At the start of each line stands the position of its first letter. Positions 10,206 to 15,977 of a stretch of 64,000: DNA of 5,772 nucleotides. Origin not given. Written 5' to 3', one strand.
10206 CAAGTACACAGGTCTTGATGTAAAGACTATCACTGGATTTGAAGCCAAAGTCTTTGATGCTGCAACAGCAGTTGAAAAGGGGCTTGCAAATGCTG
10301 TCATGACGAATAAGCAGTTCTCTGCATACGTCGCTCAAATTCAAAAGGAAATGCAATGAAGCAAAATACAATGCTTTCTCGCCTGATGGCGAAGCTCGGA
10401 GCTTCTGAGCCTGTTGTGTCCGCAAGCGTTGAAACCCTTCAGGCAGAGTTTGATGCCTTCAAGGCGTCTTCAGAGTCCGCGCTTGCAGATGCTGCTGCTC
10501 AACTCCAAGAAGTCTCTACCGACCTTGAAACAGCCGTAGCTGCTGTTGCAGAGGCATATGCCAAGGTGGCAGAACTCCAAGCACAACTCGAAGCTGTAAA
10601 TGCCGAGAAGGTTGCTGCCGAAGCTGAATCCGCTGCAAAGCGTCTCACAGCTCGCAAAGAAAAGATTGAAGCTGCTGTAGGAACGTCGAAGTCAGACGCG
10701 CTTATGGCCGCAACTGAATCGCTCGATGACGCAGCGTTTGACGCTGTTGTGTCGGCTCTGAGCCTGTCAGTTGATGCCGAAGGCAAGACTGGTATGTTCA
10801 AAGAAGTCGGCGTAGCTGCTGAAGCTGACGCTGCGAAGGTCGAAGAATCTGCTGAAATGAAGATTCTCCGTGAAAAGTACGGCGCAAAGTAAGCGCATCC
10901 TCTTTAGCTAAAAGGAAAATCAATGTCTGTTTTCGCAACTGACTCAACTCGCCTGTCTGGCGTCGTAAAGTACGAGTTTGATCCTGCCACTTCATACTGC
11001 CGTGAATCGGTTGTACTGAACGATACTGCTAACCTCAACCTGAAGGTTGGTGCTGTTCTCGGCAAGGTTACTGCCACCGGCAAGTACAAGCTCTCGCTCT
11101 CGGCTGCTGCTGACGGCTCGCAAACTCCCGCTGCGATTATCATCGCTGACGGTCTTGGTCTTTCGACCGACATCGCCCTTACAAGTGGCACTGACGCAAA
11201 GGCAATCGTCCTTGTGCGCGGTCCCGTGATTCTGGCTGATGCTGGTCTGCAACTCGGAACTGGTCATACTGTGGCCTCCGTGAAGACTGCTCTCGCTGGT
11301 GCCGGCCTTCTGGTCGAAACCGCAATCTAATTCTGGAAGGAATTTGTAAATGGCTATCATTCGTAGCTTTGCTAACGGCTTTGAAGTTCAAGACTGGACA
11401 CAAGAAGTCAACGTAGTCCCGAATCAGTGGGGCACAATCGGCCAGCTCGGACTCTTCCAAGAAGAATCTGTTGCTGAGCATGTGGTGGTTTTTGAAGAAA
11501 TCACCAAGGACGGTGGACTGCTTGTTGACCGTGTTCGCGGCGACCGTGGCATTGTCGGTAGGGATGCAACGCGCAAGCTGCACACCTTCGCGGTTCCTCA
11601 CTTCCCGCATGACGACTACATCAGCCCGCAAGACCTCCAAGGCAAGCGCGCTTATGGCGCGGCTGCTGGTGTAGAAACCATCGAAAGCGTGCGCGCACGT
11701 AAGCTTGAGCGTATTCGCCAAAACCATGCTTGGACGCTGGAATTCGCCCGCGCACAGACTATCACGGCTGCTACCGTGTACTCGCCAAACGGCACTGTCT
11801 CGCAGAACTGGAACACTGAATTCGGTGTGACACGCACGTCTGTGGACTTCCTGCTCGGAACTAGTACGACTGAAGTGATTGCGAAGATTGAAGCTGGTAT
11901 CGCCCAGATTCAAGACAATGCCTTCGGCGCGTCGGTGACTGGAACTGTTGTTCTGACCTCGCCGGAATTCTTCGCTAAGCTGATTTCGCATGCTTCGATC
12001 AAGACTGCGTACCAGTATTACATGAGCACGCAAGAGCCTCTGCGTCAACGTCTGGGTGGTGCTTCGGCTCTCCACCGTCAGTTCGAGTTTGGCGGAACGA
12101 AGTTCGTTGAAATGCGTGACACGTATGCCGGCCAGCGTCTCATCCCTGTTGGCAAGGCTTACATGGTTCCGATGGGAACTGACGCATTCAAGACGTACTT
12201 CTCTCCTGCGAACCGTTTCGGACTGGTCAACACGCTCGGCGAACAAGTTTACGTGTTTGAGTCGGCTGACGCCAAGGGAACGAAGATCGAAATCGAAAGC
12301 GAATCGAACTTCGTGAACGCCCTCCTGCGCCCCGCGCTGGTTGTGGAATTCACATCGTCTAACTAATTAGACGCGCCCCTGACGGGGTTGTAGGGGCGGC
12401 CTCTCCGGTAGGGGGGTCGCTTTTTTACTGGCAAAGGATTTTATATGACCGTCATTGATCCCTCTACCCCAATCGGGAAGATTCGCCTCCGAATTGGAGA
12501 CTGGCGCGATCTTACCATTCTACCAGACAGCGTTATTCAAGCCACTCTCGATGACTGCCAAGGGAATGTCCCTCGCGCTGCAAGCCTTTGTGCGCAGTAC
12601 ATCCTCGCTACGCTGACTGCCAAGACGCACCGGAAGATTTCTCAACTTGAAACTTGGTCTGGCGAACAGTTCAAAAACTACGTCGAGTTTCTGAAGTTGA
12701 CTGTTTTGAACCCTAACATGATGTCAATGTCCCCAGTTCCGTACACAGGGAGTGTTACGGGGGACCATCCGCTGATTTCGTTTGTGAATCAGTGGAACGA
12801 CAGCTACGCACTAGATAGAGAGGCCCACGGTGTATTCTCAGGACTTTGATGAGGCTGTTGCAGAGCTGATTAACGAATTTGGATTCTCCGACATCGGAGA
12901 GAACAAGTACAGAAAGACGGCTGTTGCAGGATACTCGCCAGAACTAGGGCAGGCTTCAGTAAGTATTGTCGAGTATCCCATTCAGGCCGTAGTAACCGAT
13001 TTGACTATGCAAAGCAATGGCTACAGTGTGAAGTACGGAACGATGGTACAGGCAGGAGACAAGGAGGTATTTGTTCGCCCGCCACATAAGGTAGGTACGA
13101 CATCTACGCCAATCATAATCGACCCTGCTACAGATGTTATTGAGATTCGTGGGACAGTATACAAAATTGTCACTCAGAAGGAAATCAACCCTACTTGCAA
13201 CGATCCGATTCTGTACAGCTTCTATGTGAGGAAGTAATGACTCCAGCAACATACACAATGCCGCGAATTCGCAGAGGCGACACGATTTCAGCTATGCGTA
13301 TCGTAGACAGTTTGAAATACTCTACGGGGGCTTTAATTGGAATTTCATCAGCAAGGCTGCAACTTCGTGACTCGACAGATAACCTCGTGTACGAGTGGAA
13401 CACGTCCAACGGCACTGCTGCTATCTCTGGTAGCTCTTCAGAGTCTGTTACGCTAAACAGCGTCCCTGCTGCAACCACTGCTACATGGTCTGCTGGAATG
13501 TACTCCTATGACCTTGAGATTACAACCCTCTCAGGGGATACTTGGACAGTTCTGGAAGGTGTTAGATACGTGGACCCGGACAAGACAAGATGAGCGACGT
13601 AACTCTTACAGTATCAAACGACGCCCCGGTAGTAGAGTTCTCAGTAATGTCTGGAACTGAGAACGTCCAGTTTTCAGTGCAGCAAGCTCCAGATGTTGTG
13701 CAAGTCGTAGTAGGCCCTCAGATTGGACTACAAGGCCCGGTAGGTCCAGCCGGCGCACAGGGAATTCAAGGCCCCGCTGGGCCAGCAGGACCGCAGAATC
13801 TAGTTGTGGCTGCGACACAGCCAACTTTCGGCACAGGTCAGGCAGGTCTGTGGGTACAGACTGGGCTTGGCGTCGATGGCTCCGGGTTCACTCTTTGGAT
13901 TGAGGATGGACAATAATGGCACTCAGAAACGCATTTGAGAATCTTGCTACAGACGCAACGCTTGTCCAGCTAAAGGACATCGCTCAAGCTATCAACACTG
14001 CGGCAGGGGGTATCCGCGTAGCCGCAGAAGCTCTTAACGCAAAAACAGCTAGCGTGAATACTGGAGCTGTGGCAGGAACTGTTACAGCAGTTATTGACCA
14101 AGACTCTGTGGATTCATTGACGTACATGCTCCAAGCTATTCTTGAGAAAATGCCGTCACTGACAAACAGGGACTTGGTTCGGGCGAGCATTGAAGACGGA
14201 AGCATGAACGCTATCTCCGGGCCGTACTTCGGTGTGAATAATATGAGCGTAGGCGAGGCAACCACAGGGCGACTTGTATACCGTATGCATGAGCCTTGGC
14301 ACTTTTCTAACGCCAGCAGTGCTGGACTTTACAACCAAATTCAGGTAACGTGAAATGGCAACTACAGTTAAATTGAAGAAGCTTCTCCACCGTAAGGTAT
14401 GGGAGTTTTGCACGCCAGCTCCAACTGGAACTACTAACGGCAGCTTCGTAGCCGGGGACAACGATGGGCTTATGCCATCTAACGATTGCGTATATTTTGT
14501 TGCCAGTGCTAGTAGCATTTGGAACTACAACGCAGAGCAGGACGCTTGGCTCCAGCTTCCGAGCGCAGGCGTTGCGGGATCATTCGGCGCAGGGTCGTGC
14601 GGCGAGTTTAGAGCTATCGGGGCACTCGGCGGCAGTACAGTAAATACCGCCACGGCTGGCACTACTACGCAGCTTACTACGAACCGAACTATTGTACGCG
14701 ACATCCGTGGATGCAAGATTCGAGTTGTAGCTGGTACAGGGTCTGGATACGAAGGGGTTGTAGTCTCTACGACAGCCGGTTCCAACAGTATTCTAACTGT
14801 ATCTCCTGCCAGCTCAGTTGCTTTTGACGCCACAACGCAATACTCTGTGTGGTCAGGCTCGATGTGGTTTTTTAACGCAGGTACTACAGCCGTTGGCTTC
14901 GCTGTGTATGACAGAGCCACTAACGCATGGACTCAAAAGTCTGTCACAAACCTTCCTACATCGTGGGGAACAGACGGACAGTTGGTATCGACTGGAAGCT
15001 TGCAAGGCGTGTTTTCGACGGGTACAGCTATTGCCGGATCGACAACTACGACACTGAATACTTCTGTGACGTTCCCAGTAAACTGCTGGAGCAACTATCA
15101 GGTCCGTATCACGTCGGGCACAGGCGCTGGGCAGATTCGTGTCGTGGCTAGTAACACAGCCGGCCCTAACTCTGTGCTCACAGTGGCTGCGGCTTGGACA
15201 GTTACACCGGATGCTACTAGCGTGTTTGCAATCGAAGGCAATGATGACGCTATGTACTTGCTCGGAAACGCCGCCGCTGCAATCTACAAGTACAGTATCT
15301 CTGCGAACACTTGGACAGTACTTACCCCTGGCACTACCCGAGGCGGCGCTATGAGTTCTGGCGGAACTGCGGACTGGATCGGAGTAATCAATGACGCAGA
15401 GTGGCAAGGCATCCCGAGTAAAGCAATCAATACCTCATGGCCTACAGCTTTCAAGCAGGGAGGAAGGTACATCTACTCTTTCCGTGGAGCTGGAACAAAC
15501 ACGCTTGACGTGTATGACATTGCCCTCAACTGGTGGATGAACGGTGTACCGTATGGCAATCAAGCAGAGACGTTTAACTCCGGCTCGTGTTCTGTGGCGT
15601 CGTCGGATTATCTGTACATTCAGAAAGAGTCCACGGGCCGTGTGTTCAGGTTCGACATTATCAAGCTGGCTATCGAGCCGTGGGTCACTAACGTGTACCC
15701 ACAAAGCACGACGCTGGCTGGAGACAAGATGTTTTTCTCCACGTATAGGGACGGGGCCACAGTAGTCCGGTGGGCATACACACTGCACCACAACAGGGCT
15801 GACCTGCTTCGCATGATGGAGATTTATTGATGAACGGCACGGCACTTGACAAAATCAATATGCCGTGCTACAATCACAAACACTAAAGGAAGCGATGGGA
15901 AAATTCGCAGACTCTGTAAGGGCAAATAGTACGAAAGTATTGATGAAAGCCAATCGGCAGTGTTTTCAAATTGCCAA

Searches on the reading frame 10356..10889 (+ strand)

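Call 13: search_protein_families(library=phrogs, proteins=[window:10356-10889:+], max_evalue=0.001)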
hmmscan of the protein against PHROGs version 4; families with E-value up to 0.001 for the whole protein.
window:10356-10889:+ (178 aa): 1 family
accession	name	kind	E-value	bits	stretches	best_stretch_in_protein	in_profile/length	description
phrog_4103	-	unknown function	3e-09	38.1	1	37-178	168-304/304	-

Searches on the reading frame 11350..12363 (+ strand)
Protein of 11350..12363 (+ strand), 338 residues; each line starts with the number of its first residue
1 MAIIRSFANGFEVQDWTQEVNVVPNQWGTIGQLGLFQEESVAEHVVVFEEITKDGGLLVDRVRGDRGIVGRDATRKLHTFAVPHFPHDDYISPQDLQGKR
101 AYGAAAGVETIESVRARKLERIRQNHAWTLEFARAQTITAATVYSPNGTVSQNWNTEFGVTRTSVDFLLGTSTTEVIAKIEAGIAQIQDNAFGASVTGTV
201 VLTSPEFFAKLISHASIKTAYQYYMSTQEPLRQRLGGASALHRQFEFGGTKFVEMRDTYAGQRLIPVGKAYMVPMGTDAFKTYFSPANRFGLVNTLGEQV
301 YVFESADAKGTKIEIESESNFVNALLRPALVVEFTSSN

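Call 13: search_protein_families(library=phrogs, proteins=[window:11350-12363:+], max_evalue=0.001)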
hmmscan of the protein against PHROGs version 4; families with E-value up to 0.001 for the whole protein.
window:11350-12363:+ (338 aa): 1 family
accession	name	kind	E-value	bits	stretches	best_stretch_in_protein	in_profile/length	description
phrog_29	-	head and packaging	1.1e-62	213.6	1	6-335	24-357/439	major head protein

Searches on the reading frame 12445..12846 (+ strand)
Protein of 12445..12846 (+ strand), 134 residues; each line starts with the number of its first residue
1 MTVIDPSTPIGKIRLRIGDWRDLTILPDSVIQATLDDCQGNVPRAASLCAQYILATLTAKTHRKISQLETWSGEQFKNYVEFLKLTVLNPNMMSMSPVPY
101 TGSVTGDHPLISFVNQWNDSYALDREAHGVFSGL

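Call 13: search_protein_families(library=phrogs, proteins=[window:12445-12846:+], max_evalue=0.001)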
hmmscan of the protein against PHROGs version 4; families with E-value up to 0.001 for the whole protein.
window:12445-12846:+ (134 aa): 1 family
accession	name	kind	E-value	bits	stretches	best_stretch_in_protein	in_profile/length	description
phrog_1732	-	unknown function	9.9e-16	59.6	1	8-104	10-108/152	-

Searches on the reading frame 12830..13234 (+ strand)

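Call 13: search_protein_families(library=phrogs, proteins=[window:12830-13234:+], max_evalue=0.001)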
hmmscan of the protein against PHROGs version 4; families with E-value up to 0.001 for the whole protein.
window:12830-13234:+ (135 aa): 1 family
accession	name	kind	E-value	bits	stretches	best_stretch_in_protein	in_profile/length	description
phrog_161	-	connector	2.2e-10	41.9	1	6-135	7-119/120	head closure Hc1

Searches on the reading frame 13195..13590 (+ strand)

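Call 13: search_protein_families(library=phrogs, proteins=[window:13195-13590:+], max_evalue=0.001)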
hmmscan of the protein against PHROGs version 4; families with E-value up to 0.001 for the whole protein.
window:13195-13590:+ (132 aa): 2 families
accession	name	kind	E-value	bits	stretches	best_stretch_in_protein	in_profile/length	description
phrog_1084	-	unknown function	8.7e-07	30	1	21-132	8-116/123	unknown function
phrog_5774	-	connector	6.2e-05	23.6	1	72-127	37-90/177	head-tail joining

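Call 15: search_protein_families(library=pfam, proteins=[window:13195-13590:+], max_evalue=0.01)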
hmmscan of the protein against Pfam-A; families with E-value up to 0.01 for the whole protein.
window:13195-13590:+ (132 aa): 0 families

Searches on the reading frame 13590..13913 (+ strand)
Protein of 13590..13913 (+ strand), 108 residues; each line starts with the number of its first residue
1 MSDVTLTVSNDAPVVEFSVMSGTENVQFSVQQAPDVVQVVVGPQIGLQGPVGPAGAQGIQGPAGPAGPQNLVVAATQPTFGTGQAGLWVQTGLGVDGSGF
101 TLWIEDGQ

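Call 5: search_protein_families(library=pfam, proteins=[window:13590-13913:+], max_evalue=1)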
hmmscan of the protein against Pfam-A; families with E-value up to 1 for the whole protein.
window:13590-13913:+ (108 aa): 1 family
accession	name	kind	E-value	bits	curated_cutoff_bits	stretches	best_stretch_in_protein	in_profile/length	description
PF01391.23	Collagen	-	0.0031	17.7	27.2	1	46-67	34-55/60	Collagen triple helix repeat (20 copies)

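Call 6: search_protein_families(library=phrogs, proteins=[window:13590-13913:+], max_evalue=0.01)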
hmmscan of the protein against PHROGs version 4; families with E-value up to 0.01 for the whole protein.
window:13590-13913:+ (108 aa): 13 families
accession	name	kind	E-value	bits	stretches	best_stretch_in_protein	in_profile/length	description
phrog_10972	-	tail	3.2e-05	24.6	1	37-85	158-207/343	tail fiber protein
phrog_819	-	tail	0.00031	20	1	36-87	553-608/1024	tail protein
phrog_5073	-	tail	0.00036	20.7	1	44-86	278-339/519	tail fiber protein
phrog_4013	-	unknown function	0.0006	19.6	1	29-100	4-78/659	-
phrog_6320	-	tail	0.00093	19.1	1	46-69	107-130/745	tail fiber protein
phrog_14726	-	tail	0.00095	19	1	22-70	164-210/537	tail fiber protein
phrog_1806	-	tail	0.001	19.4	1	26-93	93-158/276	collagen like minor tail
phrog_17587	-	tail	0.0011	18.5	1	14-70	332-387/641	tail fiber protein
phrog_1658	-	unknown function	0.0016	19.2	1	44-79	74-109/239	-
phrog_3449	-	tail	0.0026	17.1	1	42-80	39-76/549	tail collar protein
phrog_366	-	tail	0.0028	18.1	1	41-69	332-359/474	tail fiber protein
phrog_18350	-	tail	0.0041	17.8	1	37-75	164-204/253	tail fiber protein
phrog_3904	-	tail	0.0088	15.3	1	42-86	860-907/1086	tail fiber protein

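Call 28: find_homologous_proteins(query=window:13590-13913:+, max_evalue=0.001)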
Query window:13590-13913:+ (108 aa): 6 proteins with E <= 0.001 among 592 candidates.
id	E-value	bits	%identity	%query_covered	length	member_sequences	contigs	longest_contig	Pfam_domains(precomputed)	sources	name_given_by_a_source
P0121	5.8e-61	221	100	100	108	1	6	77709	-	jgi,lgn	jgi:hypothetical protein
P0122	4.8e-54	199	91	100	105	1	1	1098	-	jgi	jgi:hypothetical protein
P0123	8.2e-7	47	40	53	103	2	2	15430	PF01391.24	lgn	-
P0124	2.6e-4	39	67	39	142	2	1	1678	PF01391.24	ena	-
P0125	3.7e-4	38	47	65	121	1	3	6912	PF01391.24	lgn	-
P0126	4.1e-4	38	42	56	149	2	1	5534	-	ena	-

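Call 30: find_encoding_contigs(protein=P0121, flank=10000, max_places=6)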
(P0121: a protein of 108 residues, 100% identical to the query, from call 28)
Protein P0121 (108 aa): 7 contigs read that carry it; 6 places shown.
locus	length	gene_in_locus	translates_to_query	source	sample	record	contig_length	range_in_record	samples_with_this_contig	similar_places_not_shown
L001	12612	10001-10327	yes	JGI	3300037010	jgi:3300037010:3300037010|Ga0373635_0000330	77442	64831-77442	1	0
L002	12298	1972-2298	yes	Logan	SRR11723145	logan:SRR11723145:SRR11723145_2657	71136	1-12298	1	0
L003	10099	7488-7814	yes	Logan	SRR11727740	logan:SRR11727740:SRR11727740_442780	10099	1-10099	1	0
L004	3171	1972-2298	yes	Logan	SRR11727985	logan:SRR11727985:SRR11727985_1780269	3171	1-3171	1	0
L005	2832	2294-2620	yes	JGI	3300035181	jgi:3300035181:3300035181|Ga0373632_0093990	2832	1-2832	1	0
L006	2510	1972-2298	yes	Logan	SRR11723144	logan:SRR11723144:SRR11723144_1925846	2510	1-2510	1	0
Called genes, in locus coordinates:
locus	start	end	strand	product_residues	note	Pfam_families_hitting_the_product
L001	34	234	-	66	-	-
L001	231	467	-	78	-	-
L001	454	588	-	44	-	-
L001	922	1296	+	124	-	-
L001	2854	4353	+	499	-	PF03237:Terminase_6N, PF17289:Terminase_6C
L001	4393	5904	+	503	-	PF06074:Portal_Mu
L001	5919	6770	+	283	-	PF01343:Peptidase_S49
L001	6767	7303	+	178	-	-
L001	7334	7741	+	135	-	PF02924:HDPD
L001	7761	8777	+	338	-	PF03864:Phage_cap_E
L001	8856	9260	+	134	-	-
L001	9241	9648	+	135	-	-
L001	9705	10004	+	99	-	-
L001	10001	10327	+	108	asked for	-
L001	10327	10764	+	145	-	-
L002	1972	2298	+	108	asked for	-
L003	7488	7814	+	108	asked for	-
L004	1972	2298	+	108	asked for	-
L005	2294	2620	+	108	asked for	-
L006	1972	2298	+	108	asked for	-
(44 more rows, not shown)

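Call 64: search_protein_families(library=ncbifam, proteins=[window:13590-13913:+], max_evalue=0.1)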
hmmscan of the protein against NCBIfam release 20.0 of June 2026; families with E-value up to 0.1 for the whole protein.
window:13590-13913:+ (108 aa): 3 families
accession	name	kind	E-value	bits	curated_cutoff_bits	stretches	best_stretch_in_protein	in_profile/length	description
NF046116.1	adhesin_Lcl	equivalog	0.00083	18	500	1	42-74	129-250/431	collagen-like adhesin Lcl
NF038329.2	gly_rich_SclB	equivalog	0.014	14.4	325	1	46-68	117-139/442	LPXTG-anchored collagen-like adhesin Scl2/SclB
NF038330.1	adhesin_SclA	exception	0.052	13.2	400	1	45-70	224-249/405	LPXTG-anchored collagen-like adhesin Scl1/SclA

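Call 76: search_dna_similar(query=window:13590-13913:+, collection=phages, mode=protein, max_evalue=0.01, max_rows=12)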
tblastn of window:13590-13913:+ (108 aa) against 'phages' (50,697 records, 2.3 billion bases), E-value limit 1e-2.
No match.

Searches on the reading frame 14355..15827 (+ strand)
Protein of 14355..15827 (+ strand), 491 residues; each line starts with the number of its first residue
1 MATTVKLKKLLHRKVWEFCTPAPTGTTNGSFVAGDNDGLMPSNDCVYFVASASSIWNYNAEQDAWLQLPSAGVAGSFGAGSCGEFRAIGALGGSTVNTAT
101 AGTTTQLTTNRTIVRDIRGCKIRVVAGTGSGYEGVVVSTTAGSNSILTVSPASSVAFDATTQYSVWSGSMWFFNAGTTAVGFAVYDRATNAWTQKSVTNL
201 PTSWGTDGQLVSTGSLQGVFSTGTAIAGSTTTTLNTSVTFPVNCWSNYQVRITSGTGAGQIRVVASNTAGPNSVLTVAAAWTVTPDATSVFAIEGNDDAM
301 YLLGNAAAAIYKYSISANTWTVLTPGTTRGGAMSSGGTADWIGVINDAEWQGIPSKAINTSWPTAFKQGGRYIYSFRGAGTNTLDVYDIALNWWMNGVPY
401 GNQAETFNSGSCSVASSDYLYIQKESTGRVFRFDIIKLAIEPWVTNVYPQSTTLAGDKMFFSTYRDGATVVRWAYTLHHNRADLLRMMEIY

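Call 12: search_protein_families(library=phrogs, proteins=[window:14355-15827:+], max_evalue=0.001)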
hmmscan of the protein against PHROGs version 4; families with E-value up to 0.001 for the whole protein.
window:14355-15827:+ (491 aa): 0 families

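Call 15: search_protein_families(library=pfam, proteins=[window:14355-15827:+], max_evalue=0.01)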
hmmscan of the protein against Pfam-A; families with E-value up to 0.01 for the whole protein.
window:14355-15827:+ (491 aa): 2 families
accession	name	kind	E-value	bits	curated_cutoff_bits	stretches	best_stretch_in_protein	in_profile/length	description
PF01344.31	Kelch_1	-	0.0043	17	20.1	0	310-325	29-44/46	Kelch motif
PF13415.12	Kelch_3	-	0.0054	17.3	22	0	369-395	8-31/48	Galactose oxidase, central domain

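Call 64: search_protein_families(library=ncbifam, proteins=[window:14355-15827:+], max_evalue=0.1)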
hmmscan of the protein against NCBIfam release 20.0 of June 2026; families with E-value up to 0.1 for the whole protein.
window:14355-15827:+ (491 aa): 0 families

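Call 75: search_dna_similar(query=window:14355-15827:+, collection=phages, mode=protein, max_evalue=0.001, max_rows=12)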
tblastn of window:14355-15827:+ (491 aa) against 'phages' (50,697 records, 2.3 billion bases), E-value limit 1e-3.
Records with a match: 6; places in all: 6; records where one place covers at least 80% of the query: 0.
Best place of each record, by identity: <60% 6.
By first word of the organism name: Synechococcus 5; Pseudanabaena 1.
By host as written in the record: Synechococcus sp. LC16 2; Synechoccus sp. 2; Synechococcus sp. 1; Pseudanabaena sp. 1.
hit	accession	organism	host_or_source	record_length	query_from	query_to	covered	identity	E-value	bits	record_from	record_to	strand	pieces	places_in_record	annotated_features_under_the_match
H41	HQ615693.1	Synechococcus phage S-CRM01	Synechococcus sp. LC16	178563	116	469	72%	31.8%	3e-21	103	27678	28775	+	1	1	hypothetical protein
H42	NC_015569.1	Synechococcus phage S-CRM01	Synechococcus sp. LC16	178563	116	469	72%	31.8%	3e-21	103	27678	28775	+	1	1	hypothetical protein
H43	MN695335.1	Synechococcus phage B23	Synechoccus sp.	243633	118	459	70%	25.1%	2e-7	60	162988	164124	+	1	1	hypothetical protein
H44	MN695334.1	Synechococcus phage B3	Synechoccus sp.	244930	118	459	70%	25.1%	2e-7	60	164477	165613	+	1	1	hypothetical protein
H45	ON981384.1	Synechococcus phage MinM1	Synechococcus sp.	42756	1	294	60%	25.4%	2e-12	76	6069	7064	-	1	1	hypothetical protein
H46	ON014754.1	Pseudanabaena phage Pam2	Pseudanabaena sp.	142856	242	302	12%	49.2%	7e-9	64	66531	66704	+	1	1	flagellar hook-length control protein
